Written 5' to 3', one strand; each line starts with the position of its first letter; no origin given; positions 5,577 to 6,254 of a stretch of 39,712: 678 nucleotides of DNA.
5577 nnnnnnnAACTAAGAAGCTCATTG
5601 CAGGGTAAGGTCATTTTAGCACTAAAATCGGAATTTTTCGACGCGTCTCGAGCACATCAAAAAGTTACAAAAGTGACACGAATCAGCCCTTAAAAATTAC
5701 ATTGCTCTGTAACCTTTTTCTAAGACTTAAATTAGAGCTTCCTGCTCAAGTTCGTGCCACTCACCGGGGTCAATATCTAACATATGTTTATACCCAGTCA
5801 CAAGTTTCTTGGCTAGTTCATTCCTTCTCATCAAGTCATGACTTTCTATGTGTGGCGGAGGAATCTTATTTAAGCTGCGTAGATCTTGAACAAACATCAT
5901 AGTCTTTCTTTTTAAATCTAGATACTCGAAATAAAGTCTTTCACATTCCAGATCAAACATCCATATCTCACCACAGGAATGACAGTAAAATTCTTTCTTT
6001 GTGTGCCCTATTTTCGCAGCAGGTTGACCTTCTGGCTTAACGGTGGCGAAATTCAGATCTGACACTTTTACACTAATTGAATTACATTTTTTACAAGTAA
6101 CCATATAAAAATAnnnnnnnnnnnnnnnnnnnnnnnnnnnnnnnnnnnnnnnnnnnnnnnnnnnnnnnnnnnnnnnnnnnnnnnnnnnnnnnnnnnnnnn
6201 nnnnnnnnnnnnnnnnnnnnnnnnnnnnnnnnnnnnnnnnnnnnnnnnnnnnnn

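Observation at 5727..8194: LexA-type repressor, DUF2188, Shedu-like DUF4263 nuclease and a Zn-ribbon protein form one tight four-gene cassette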

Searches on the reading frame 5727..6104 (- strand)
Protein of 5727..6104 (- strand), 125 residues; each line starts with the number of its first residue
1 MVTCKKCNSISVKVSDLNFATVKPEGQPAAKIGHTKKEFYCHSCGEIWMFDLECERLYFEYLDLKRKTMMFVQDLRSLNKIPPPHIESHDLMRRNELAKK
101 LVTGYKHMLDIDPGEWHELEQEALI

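Call 3: search_protein_families(library=pfam, proteins=[window:5727-6104:-], max_evalue=1)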
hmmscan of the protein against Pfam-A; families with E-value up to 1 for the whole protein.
window:5727-6104:- (125 aa): 6 families
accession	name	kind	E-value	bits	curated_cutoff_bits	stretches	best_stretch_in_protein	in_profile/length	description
PF13717.11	Zn_ribbon_4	-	0.08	13.3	30.3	0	29-48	16-35/36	zinc-ribbon domain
PF24273.1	TRASH_HVO_1752_C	-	0.12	13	27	1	21-46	10-34/47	HVO_1752, C-terminal TRASH domain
PF05077.17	DUF678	-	0.13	12.8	24.1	1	2-45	26-64/74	Protein of unknown function (DUF678)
PF14468.11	DUF4427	-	0.18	12.4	22.7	1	42-117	33-106/132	Protein of unknown function (DUF4427)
PF04032.22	Rpr2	-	0.3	11.8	29.3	0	34-55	41-62/90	RNAse P Rpr2/Rpp21/SNM1 subunit domain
PF08271.17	Zn_Ribbon_TF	-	0.34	10.9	29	0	37-50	18-31/43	TFIIB zinc-binding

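Call 4: search_protein_families(library=padloc, proteins=[window:5727-6104:-], max_evalue=1)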
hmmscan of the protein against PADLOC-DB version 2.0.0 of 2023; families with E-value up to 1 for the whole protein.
window:5727-6104:- (125 aa): 0 families

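Call 21: search_protein_families(library=phrogs, proteins=[window:5727-6104:-], max_evalue=0.001)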
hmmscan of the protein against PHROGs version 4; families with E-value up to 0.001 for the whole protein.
window:5727-6104:- (125 aa): 1 family
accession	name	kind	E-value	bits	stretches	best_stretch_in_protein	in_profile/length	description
phrog_14802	-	head and packaging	0.00062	21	1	38-56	60-78/179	virion structural protein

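Call 22: find_homologous_proteins(query=window:5727-6104:-)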
Query window:5727-6104:- (125 aa): 4 proteins with E <= 0.001 among 6 candidates.
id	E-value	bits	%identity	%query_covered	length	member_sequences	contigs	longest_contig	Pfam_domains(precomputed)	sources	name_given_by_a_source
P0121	1.1e-81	289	100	100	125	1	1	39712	-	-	-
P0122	6.0e-51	190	69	100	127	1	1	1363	-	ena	-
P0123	5.5e-31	125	49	99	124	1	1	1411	-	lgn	-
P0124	8.0e-30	121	48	98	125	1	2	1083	-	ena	-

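Call 23: find_encoding_contigs(protein=P0122, flank=3000, max_places=3)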
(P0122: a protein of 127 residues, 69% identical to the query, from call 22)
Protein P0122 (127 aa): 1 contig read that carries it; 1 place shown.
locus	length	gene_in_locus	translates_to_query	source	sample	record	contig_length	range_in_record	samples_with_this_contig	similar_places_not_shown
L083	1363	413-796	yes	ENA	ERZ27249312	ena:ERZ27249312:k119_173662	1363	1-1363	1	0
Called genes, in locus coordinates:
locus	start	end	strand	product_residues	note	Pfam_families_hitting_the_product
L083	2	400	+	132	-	?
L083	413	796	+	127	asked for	-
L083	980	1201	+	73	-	-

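Call 24: find_encoding_contigs(protein=P0123, flank=3000, max_places=3)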
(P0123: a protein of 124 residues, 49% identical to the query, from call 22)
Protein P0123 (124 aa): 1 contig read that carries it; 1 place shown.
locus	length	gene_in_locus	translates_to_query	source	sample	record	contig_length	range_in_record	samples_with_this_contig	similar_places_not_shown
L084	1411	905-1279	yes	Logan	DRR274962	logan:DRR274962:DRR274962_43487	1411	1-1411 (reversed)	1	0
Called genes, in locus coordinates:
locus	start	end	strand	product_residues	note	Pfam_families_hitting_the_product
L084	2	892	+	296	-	?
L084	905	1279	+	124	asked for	-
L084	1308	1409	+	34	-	?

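Call 25: find_encoding_contigs(protein=P0124, flank=3000, max_places=3)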
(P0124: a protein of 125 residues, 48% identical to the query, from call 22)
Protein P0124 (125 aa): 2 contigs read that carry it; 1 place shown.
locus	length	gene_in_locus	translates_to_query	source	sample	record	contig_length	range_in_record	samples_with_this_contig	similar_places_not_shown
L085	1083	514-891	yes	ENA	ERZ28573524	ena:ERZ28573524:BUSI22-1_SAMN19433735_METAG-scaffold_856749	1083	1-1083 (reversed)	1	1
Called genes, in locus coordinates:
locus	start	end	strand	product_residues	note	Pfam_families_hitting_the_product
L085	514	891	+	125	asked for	-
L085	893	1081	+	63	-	?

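Call 61: predict_structure(alignment_id=A4)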
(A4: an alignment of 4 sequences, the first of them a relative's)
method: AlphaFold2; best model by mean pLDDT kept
length: 125 residues; sequences in the alignment: 4
mean_pLDDT: 73.6   pTM: 0.57
mean pLDDT of the five models: 73.6, 72.8, 70.2, 66.3, 56.9
residues with pLDDT >= 90: 2; 70-90: 83; 50-70: 31; < 50: 9
segments of 3 or more residues with pLDDT < 50: 71-74
pLDDT, mean of each block of 10 residues (from residue 1): 78 71 53 65 83 83 78 52 68 88 78 83 81
secondary structure, 60 per line:
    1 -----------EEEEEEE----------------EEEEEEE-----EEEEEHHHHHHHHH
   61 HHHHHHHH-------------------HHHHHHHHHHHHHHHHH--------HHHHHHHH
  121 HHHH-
elements in order: E12-18 E35-41 E47-51 H52-68 H88-104 H113-124

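Call 63: search_protein_representatives(alignment_id=A4)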
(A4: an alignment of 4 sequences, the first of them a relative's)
Query: 4 sequences, 124 profile positions. Proteins with E-value up to 0.001 (for the whole library): 64; up to 1e-10: 23; up to 1e-30: 7. The best 64 are listed.
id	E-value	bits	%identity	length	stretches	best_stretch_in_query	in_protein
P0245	1.5e-40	154.4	-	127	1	1-124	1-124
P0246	8.8e-40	151.9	-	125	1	1-123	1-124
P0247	9.8e-38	145.3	-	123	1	1-123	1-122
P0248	3.5e-35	137.0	-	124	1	1-123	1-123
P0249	4.0e-35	136.9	-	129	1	1-122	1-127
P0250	5.5e-34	133.2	-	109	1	17-123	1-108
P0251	1.3e-33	132.0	-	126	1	1-123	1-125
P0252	1.2e-30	122.4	-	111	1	16-124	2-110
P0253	4.6e-30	120.5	-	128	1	1-122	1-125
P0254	6.8e-30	120.0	-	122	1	1-124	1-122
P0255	1.4e-27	112.5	-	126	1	1-124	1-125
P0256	2.9e-27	111.5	-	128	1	2-123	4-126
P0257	1.9e-25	105.6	-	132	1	1-123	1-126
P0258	2.8e-25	105.0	-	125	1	1-122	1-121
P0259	2.9e-25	105.0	-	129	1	1-123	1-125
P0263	5.8e-20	87.9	-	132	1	1-122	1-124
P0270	1.5e-08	51.0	-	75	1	52-122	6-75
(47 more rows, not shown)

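Call 64: find_encoding_contigs(protein=P0247, flank=3000, max_places=3)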
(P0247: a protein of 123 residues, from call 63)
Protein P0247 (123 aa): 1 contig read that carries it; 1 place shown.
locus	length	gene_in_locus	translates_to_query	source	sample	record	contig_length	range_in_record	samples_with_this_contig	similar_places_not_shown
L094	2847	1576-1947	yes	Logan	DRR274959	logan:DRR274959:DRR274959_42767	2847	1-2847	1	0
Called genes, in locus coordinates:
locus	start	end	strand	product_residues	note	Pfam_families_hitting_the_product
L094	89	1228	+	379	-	PF14082:SduA_C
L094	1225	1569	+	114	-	-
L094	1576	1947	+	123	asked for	-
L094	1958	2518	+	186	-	-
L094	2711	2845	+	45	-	?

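Call 65: fold_search(model_id=the predicted structure, library=pdb)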
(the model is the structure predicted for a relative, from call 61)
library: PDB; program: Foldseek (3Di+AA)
matches with E <= 10: 313; with E <= 0.001: 0
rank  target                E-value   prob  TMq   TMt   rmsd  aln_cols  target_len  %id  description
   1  9gex_D                7.6e-02  0.44  0.28  0.24  19.8       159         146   14  Escherichia coli NrdR with unocuppied outer nucleotide-binding site (released 2026-02-18)
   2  6k0a_G                3.3e-01  0.77  0.28  0.29   6.7        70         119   16  cryo-EM structure of an archaeal Ribonuclease P (released 2019-06-19)
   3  6fsf                  4.3e-01  0.15  0.22  0.16  15.4       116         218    9  Crystal structure of the tandem PX-PH-domains of Bem3 from Saccharomyces cerevisiae (released 2018-05-02)
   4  4ikb_A                4.3e-01  0.12  0.23  0.22  14.7       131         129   13  Crystal structure of SNX11 PX domain (released 2013-04-24)
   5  6koi_O                4.3e-01  0.08  0.20  0.20  15.2       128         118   12  Crystal structure of SNX11-PXe domain in dimer form. (released 2020-07-08)
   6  5fj9_I                7.0e-01  0.69  0.24  0.31   5.3        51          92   18  Cryo-EM structure of yeast apo RNA polymerase III at 4.6 A (released 2015-11-25)
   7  4oxw                  7.0e-01  0.08  0.17  0.19  15.9        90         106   21  X-ray structure of a designed CISK-PX domain (released 2015-01-21)
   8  5woe_MODEL_1_A        7.0e-01  0.08  0.20  0.20  15.7       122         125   15  Solution structure of the sorting nexin 25 phox-homology domain (released 2018-08-08)
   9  3p0c_B                7.5e-01  0.06  0.18  0.19  14.9       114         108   10  Nischarin PX-domain (released 2010-10-13)
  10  6koi_I                7.9e-01  0.09  0.22  0.22  14.9       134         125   13  Crystal structure of SNX11-PXe domain in dimer form. (released 2020-07-08)
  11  6koi_C                9.0e-01  0.08  0.22  0.22  15.0       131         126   12  Crystal structure of SNX11-PXe domain in dimer form. (released 2020-07-08)
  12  3dyu_A                9.6e-01  0.13  0.28  0.13  15.6       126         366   13  Crystal structure of Snx9PX-BAR (230-595), H32 (released 2008-09-16)
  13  6mbi                  1.0e+00  0.07  0.20  0.24  13.4       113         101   12  Crystal Structure of SNX15 PX domain in domain swapped conformation form 2 (released 2018-09-19)
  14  6koi_V                1.0e+00  0.05  0.20  0.19  13.8       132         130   14  Crystal structure of SNX11-PXe domain in dimer form. (released 2020-07-08)
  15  2raj                  1.1e+00  0.10  0.27  0.11  16.0       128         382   11  SO4 bound PX-BAR membrane remodeling unit of Sorting Nexin 9 (released 2007-12-11)
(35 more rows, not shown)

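Call 66: find_encoding_contigs(protein=P0255, flank=3500, max_places=3)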
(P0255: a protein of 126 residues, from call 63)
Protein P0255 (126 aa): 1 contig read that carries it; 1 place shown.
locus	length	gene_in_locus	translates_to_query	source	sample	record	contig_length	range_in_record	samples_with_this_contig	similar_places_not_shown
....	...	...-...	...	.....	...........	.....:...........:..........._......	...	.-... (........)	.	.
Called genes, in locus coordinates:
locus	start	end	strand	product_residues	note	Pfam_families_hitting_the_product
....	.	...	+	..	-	?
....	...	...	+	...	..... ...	-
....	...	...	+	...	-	?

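Call 67: find_encoding_contigs(protein=P0263, flank=3500, max_places=3)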
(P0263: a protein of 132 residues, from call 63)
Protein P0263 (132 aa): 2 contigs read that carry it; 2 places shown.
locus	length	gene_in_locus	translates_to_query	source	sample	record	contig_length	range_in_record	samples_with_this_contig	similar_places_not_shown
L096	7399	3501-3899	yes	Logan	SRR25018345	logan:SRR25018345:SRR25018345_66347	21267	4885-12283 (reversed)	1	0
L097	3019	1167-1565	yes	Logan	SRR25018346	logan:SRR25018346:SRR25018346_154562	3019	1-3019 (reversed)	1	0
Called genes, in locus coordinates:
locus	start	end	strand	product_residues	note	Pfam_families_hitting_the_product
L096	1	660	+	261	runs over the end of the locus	-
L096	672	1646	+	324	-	-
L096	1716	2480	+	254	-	PF04199:Cyclase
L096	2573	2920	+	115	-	PF09391:DUF2000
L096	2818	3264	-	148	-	-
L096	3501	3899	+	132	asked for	-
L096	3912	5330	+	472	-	PF28123:DUF8370, PF28130:DUF8371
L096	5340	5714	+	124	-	-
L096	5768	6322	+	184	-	-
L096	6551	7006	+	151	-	-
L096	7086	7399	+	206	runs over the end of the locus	PF04832:SOUL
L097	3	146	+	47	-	?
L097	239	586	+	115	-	PF09391:DUF2000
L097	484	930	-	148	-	-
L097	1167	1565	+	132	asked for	-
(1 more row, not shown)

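Call 68: find_encoding_contigs(protein=P0270, flank=3500, max_places=3)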
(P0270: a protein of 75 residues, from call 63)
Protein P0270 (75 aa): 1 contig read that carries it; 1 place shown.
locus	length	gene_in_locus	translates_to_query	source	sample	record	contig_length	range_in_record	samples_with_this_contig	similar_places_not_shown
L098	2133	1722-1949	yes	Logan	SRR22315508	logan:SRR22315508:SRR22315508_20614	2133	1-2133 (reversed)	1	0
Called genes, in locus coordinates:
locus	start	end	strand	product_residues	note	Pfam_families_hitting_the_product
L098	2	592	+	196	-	?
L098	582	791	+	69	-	-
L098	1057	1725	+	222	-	PF18735:HEPN_RiboL-PSP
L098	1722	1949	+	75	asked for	-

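Call 72: search_protein_families(library=pfam, proteins=[L096:3912-5330:+], max_evalue=0.001)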
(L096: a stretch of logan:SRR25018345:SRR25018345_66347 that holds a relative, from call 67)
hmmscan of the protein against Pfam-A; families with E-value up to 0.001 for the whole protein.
L096:3912-5330:+ (472 aa): 0 families

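Call 86: search_protein_families(library=pfam, proteins=[L094:1225-1569:+, L094:1958-2518:+], max_evalue=0.01)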
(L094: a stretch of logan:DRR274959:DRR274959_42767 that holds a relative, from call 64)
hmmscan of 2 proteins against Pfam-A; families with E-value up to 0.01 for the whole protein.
L094:1225-1569:+ (114 aa): 0 families

L094:1958-2518:+ (186 aa): 0 families

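Call 87: search_protein_families(library=padloc, proteins=[L096:3912-5330:+, L098:1057-1725:+, L094:1958-2518:+], max_evalue=0.001)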
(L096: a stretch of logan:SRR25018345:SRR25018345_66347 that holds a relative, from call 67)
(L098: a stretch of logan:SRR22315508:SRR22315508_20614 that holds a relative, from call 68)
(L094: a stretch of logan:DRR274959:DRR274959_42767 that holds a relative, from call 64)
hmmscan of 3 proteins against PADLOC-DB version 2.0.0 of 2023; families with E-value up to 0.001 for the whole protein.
L096:3912-5330:+ (472 aa): 1 family
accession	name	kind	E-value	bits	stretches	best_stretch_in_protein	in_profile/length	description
PDLC04597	PDC-M36A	-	1e-08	32.4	1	7-215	7-221/457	-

L098:1057-1725:+ (222 aa): 0 families

L094:1958-2518:+ (186 aa): 0 families

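Call 89: search_protein_families(library=padloc, proteins=[L096:3501-3899:+, L094:1225-1569:+], max_evalue=0.01)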
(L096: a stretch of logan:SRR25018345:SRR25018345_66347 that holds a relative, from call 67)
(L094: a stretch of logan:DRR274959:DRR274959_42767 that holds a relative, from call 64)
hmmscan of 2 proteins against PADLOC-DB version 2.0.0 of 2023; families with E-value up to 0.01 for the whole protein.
L096:3501-3899:+ (132 aa): 0 families

L094:1225-1569:+ (114 aa): 0 families

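Call 96: search_protein_families(library=pfam, proteins=[L084:2-892:+, L085:893-1081:+, L096:3912-5330:+, L098:1057-1725:+], max_evalue=0.1)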
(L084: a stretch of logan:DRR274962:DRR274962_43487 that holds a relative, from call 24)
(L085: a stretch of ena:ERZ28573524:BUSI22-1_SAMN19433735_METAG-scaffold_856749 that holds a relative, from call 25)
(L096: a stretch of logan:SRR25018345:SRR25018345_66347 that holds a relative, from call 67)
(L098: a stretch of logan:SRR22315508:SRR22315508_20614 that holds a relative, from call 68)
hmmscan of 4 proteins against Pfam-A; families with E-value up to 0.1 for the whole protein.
L084:2-892:+ (296 aa): 1 family
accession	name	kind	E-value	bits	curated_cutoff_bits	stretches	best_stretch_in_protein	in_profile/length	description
PF14082.12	SduA_C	-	6.3e-19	69.1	27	1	115-279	3-158/159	Shedu protein SduA, C-terminal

L085:893-1081:+ (63 aa): 0 families

L096:3912-5330:+ (472 aa): 1 family
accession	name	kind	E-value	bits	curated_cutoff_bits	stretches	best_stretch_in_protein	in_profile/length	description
PF12873.12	DUF3825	-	0.016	15.2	27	1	164-275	16-104/238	Domain of unknown function (DUF3825)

L098:1057-1725:+ (222 aa): 1 family
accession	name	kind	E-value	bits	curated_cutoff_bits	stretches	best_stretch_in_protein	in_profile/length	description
PF18735.6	HEPN_RiboL-PSP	-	4.1e-10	40.3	28.4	1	11-216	3-188/191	RiboL-PSP-HEPN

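Call 100: search_protein_families(library=ncbifam, proteins=[window:5727-6104:-], max_evalue=0.01)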
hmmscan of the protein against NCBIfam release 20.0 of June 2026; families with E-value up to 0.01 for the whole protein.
window:5727-6104:- (125 aa): 0 families
